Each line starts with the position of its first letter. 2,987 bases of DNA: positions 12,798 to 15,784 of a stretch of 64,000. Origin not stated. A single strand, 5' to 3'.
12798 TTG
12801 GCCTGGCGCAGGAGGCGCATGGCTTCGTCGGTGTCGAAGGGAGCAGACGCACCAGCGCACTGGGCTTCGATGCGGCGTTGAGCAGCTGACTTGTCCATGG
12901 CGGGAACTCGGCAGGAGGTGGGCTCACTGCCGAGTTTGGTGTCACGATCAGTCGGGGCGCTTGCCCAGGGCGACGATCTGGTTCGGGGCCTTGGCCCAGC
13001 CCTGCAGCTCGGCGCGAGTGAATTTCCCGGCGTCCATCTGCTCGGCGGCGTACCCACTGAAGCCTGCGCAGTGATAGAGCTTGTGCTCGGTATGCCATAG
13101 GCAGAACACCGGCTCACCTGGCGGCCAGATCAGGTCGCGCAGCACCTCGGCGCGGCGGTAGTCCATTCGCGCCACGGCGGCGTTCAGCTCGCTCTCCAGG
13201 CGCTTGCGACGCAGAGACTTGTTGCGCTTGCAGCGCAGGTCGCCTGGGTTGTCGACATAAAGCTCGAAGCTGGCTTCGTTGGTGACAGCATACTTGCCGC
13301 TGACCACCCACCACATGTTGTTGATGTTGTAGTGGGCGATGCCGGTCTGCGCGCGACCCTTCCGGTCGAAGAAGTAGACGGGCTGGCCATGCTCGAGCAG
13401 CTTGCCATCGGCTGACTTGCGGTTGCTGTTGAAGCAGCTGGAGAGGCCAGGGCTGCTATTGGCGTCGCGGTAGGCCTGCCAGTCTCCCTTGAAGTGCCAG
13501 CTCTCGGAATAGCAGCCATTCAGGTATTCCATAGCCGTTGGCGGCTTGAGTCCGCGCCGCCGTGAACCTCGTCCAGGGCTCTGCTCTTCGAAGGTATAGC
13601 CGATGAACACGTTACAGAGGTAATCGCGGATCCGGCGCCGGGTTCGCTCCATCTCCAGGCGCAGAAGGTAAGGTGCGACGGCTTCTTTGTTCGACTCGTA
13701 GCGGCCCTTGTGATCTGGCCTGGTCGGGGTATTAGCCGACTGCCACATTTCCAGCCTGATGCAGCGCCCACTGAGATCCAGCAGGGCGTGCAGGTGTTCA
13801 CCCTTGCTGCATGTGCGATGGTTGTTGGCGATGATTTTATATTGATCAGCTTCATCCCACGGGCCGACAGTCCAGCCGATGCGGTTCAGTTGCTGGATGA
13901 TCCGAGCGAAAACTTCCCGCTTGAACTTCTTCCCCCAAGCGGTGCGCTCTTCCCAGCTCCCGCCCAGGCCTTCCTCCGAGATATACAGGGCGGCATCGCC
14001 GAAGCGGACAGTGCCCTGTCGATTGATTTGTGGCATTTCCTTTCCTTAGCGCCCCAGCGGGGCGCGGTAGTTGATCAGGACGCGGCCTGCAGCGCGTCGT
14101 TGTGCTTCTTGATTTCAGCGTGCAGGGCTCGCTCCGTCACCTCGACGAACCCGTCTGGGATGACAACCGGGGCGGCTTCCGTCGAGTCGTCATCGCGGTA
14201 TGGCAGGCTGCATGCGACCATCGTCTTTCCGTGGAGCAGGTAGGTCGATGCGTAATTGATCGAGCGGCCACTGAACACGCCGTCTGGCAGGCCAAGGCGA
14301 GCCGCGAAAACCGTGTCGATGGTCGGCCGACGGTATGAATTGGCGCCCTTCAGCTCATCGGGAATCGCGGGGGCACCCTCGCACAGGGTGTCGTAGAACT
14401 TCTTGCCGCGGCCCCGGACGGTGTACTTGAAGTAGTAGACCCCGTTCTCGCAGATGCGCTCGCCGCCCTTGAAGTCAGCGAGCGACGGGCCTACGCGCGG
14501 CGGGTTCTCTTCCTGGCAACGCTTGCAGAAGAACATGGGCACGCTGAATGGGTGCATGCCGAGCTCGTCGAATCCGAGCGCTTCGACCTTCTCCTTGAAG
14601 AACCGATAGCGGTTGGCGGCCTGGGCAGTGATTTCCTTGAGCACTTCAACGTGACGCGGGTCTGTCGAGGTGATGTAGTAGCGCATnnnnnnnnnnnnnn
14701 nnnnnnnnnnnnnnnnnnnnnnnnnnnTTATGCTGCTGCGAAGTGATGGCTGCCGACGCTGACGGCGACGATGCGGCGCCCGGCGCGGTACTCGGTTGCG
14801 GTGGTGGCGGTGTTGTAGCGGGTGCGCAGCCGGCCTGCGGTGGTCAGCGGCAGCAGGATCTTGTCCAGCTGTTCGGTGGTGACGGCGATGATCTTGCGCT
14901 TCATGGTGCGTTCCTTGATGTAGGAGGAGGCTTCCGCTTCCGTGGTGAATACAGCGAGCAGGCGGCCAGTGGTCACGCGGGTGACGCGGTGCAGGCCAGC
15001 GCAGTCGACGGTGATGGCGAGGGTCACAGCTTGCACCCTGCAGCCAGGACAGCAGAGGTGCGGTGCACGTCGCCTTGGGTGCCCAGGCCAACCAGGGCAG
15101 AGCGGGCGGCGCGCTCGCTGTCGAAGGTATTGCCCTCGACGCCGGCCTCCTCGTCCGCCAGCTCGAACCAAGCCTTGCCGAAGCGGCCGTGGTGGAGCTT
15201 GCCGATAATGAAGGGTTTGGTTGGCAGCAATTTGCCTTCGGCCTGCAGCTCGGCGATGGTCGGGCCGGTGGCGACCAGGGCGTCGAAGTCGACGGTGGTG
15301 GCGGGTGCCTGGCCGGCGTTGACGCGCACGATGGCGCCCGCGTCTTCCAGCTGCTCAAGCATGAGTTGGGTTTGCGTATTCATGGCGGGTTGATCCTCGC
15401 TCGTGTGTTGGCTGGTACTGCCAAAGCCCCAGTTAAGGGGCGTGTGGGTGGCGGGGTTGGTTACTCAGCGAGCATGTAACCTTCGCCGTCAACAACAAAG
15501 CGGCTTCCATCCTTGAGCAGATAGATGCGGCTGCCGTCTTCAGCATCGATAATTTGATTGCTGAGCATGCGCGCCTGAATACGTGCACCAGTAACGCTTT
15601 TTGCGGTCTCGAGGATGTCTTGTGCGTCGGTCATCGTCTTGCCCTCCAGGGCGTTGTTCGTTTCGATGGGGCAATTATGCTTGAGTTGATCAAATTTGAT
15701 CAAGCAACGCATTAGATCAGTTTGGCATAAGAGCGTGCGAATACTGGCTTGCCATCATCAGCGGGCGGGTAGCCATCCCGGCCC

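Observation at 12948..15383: Leftward genes each preceded by the same GC hairpin (loop AGC) plus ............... cassette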

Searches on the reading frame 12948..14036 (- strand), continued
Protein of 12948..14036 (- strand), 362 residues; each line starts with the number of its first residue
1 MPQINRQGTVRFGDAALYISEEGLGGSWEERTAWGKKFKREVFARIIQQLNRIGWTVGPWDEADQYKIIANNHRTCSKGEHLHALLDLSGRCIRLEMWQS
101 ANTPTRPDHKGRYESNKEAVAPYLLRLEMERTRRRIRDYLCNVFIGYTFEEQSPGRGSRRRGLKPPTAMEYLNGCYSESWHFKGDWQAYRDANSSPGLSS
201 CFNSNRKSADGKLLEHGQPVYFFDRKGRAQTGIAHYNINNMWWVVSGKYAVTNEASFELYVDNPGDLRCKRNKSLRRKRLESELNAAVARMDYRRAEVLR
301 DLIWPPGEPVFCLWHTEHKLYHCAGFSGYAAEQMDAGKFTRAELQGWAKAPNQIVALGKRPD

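Call 78: predict_structure(alignment_id=A2)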
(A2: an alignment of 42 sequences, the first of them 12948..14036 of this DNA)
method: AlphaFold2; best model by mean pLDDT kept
length: 362 residues; sequences in the alignment: 42
mean_pLDDT: 89.1   pTM: 0.60
mean pLDDT of the five models: 89.1, 88.8, 88.4, 87.5, 87.4
residues with pLDDT >= 90: 213; 70-90: 127; 50-70: 21; < 50: 1
segments of 3 or more residues with pLDDT < 50: none
pLDDT, mean of each block of 10 residues (from residue 1): 86 94 80 88 95 97 89 95 95 96 90 90 93 96 94 72 79 90 90 70 89 95 87 95 95 94 78 77 87 91 89 95 89 90 89 92 84
secondary structure, 60 per line:
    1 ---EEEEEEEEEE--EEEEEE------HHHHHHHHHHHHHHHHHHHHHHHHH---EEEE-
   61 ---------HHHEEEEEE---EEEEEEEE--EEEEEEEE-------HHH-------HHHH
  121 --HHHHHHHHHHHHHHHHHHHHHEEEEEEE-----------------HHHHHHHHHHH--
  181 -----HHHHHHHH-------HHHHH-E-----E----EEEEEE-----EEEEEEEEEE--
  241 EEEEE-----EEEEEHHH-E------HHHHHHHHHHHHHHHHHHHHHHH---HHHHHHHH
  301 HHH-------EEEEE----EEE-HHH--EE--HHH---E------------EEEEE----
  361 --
elements in order: E4-13 E16-21 H28-52 E56-59 E73-78 E82-89 E92-99 H117-120 H123-143 E144-150 H168-178 H186-193 H201-205 E218-223 E229-238 E241-245 E251-255 H267-289 H293-303 E311-315 E320-322 E352-356

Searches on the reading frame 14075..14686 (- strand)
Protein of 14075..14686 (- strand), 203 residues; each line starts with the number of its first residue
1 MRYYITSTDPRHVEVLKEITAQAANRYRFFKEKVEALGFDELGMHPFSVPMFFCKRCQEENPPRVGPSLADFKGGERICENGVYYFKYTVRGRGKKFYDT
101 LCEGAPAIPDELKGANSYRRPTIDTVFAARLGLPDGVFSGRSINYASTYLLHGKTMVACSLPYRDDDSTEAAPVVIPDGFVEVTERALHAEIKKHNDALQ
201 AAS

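Call 5: search_protein_families(library=pfam, proteins=[window:14075-14686:-], max_evalue=1)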
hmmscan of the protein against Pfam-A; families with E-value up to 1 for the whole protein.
window:14075-14686:- (203 aa): 0 families

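Call 6: search_protein_families(library=phrogs, proteins=[window:14075-14686:-], max_evalue=0.1)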
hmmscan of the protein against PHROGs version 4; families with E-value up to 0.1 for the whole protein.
window:14075-14686:- (203 aa): 0 families

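Call 10: search_dna_similar(query=window:14075-14686:-, collection=phages, mode=protein, max_rows=30, max_evalue=0.01)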
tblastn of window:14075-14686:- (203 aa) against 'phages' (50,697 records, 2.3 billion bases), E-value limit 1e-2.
No match.

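Call 26: find_related_loci(query=window:14075-14686:-, collection=viral_contigs, flank=6000)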
Query window:14075-14686:- (203 aa) in viral_contigs; peptide patterns used: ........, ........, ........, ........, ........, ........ (x = any residue, [..] = any of these).
9 stretches matched a pattern, but none encodes a relative of the query by tblastn (E <= 1e-3).

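Call 33: find_encoding_contigs(protein=window:14075-14686:-, flank=10000, max_places=10)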
Protein window:14075-14686:- (203 aa): 1 contig read that carries it; 1 place shown.
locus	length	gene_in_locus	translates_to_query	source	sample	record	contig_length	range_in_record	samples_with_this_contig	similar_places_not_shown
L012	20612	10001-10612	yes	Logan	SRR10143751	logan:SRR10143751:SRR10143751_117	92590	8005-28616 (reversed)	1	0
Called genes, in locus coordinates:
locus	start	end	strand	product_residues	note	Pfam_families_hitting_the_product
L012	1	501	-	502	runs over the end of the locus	PF01555:N6_N4_Mtase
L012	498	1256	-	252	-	-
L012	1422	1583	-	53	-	-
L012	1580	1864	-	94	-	-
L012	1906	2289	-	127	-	PF28015:LysA (weak)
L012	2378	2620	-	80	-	PF14573:PP-binding_2 (weak), PF00550:PP-binding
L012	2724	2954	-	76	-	-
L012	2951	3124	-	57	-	-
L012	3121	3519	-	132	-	-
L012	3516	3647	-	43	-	-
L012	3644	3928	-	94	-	-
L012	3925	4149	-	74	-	-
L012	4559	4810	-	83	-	-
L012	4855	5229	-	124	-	PF24751:DUF7696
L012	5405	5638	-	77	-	-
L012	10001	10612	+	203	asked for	-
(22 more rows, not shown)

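Call 34: find_homologous_proteins(query=window:14075-14686:-)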
Query window:14075-14686:- (203 aa): 8 proteins with E <= 0.001 among 170 candidates.
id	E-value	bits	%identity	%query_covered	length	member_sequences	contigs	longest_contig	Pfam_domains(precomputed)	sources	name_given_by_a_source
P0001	2.0e-135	467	100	100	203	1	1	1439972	-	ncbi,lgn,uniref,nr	ncbi:hypothetical protein FHR70_000670 [Microvirga lupini]|uniref:Uncharacterized protein n=1 Tax=Mi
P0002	1.9e-93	330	71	100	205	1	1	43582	-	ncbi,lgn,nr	ncbi:MAG: hypothetical protein [Caudoviricetes sp.]|nr:MAG: hypothetical protein [Caudoviricetes sp.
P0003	5.8e-86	305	67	98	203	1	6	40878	-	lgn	-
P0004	2.1e-83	297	66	98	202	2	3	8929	-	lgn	-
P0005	3.1e-83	296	64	98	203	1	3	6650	-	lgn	-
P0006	1.2e-82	295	65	99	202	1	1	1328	-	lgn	-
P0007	6.4e-78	279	62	99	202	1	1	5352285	-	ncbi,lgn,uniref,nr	ncbi:hypothetical protein K32_48500 [Kaistia sp. 32K]|uniref:hypothetical protein n=1 Tax=Kaistia sp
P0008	1.9e-22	98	32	99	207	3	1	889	-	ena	-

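Call 35: find_encoding_contigs(protein=P0002, flank=8000, max_places=3)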
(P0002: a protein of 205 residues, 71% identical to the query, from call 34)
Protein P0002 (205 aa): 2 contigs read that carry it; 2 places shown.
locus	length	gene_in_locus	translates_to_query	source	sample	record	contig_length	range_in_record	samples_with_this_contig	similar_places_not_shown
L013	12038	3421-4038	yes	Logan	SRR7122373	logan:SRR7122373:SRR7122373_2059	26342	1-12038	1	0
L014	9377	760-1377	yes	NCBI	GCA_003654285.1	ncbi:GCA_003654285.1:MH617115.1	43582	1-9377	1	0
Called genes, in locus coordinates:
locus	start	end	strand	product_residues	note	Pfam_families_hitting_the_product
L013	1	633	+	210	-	?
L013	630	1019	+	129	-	-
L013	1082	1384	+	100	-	-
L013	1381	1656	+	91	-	-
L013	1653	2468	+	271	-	PF12684:DUF3799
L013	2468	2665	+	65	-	-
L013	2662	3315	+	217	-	-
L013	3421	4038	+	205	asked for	-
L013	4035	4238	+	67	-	-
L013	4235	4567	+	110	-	-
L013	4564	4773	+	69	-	PF04448:DUF551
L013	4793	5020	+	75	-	-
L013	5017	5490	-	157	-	PF03245:Phage_lysis (weak)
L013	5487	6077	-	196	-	PF00182:Glyco_hydro_19 (weak)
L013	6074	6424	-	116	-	-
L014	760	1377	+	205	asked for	-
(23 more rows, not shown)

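Call 36: find_encoding_contigs(protein=P0003, flank=8000, max_places=4)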
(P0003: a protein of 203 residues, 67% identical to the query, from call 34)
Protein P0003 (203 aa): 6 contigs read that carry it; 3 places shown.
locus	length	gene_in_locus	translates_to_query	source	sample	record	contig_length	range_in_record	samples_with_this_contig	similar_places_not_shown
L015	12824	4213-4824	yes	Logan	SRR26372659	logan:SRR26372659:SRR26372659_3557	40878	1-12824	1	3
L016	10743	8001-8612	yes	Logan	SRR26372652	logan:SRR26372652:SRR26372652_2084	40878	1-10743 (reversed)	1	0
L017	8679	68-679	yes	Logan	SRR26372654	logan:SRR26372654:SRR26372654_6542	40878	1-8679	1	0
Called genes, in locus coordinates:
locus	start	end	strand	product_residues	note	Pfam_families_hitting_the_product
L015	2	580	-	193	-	?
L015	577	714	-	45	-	-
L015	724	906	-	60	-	-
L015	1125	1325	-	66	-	PF13443:HTH_26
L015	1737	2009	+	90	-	-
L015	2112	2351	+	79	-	-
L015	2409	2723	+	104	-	-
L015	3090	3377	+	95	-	PF27050:Phage_P22_Y8K6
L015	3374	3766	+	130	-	-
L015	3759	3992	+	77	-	-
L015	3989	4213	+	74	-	-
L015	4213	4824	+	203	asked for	-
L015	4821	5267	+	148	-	-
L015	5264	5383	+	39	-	-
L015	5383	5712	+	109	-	-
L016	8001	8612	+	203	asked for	-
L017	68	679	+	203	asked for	-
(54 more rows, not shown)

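Call 37: find_encoding_contigs(protein=P0007, flank=8000, max_places=3)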
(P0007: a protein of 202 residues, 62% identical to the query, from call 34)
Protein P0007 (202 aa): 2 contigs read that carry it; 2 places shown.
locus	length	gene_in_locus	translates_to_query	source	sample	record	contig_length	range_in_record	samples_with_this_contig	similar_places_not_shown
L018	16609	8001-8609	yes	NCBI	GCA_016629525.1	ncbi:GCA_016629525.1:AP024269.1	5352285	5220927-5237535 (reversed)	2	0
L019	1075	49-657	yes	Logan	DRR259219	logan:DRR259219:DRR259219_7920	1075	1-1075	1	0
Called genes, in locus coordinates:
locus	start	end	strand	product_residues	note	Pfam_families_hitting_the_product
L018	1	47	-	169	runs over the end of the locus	-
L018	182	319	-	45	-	-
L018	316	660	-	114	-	PF11750:DUF3307 (weak)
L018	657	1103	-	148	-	-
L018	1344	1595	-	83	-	PF00550:PP-binding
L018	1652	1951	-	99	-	-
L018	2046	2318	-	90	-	-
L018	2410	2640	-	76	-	-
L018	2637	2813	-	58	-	-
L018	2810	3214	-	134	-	-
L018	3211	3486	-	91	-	-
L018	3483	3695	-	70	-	-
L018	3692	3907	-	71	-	-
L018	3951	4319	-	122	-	PF24751:DUF7696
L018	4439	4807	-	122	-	-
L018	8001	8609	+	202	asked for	-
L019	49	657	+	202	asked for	-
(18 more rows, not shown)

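Call 41: search_protein_families(library=padloc, proteins=[window:14075-14686:-], max_evalue=0.1)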
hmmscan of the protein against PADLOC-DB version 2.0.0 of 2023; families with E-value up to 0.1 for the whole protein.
window:14075-14686:- (203 aa): 0 families

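Call 42: search_protein_families(library=ncbifam, proteins=[window:14075-14686:-], max_evalue=0.1)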
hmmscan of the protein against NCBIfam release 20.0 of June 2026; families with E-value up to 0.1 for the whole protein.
window:14075-14686:- (203 aa): 0 families

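Call 54: search_solved_structures(query=window:14075-14686:-, max_evalue=1)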
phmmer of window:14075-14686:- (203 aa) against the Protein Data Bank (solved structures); distinct sequences matched with E-value up to 1: 0.

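Call 79: predict_structure(alignment_id=A3)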
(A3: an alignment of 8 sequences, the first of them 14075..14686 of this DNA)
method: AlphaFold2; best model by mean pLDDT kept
length: 203 residues; sequences in the alignment: 8
mean_pLDDT: 89.7   pTM: 0.83
mean pLDDT of the five models: 89.7, 85.3, 80.9, 78.0, 75.1
residues with pLDDT >= 90: 139; 70-90: 54; 50-70: 9; < 50: 1
segments of 3 or more residues with pLDDT < 50: none
pLDDT, mean of each block of 10 residues (from residue 1): 94 97 97 95 93 91 90 92 93 89 93 70 92 83 89 95 77 81 95 94 72
secondary structure, 60 per line:
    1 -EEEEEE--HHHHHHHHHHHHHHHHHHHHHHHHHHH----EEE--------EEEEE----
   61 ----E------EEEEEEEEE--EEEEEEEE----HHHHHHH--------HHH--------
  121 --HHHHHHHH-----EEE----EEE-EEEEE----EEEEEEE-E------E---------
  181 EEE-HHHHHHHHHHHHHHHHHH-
elements in order: E2-7 H10-36 E41-43 E52-56 E72-80 E83-90 H95-101 H123-130 E136-138 E143-145 E147-151 E156-162 E181-183 H185-202

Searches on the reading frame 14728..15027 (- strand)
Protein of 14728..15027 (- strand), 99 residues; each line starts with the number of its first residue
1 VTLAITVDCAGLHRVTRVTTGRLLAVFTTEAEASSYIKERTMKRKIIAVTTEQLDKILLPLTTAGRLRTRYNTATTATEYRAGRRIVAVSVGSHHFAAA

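Call 5: search_protein_families(library=pfam, proteins=[window:14728-15027:-], max_evalue=1)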
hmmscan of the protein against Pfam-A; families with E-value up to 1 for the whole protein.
window:14728-15027:- (99 aa): 0 families

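Call 6: search_protein_families(library=phrogs, proteins=[window:14728-15027:-], max_evalue=0.1)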
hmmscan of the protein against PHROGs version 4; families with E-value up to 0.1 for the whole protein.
window:14728-15027:- (99 aa): 1 family
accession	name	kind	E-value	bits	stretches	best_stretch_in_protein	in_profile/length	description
phrog_2908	-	unknown function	0.096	14.1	0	20-56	10-46/112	-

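Call 41: search_protein_families(library=padloc, proteins=[window:14728-15027:-], max_evalue=0.1)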
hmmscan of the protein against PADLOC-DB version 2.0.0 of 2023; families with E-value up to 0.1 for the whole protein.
window:14728-15027:- (99 aa): 0 families

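Call 42: search_protein_families(library=ncbifam, proteins=[window:14728-15027:-], max_evalue=0.1)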
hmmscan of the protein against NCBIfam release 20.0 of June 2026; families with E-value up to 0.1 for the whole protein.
window:14728-15027:- (99 aa): 0 families

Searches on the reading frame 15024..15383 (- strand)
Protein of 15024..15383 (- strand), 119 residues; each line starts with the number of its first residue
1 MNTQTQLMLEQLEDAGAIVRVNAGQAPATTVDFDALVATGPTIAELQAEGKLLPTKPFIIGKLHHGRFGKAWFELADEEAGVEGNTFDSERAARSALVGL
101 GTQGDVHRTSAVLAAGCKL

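Call 5: search_protein_families(library=pfam, proteins=[window:15024-15383:-], max_evalue=1)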
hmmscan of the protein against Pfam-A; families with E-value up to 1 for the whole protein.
window:15024-15383:- (119 aa): 1 family
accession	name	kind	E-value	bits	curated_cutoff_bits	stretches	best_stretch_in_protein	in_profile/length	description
PF22452.1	BF9343_1606-like_C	-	0.049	14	27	1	25-59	30-64/184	BF9343_1606-like, C-terminal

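Call 6: search_protein_families(library=phrogs, proteins=[window:15024-15383:-], max_evalue=0.1)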
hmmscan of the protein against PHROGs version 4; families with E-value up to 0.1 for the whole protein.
window:15024-15383:- (119 aa): 1 family
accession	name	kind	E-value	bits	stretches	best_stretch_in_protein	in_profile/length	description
phrog_14720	-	unknown function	0.099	13.4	0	3-56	9-64/159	-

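Call 41: search_protein_families(library=padloc, proteins=[window:15024-15383:-], max_evalue=0.1)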
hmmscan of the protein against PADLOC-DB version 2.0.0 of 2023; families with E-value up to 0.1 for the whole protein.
window:15024-15383:- (119 aa): 0 families

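Call 42: search_protein_families(library=ncbifam, proteins=[window:15024-15383:-], max_evalue=0.1)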
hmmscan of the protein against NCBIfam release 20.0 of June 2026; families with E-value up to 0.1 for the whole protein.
window:15024-15383:- (119 aa): 0 families

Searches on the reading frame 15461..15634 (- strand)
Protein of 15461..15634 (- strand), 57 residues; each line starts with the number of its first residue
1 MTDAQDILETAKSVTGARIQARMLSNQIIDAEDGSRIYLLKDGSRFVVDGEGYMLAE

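Call 5: search_protein_families(library=pfam, proteins=[window:15461-15634:-], max_evalue=1)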
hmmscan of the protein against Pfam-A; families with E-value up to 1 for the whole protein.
window:15461-15634:- (57 aa): 2 families
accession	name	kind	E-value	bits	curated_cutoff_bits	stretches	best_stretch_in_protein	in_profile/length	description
PF05227.19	CHASE3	-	0.094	13.1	28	1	17-47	11-41/138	CHASE3 domain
PF05677.18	DUF818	-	0.11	11.9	20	1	5-46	215-256/365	Chlamydia CHLPS protein (DUF818)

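Call 6: search_protein_families(library=phrogs, proteins=[window:15461-15634:-], max_evalue=0.1)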
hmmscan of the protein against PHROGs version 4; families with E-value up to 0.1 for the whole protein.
window:15461-15634:- (57 aa): 0 families
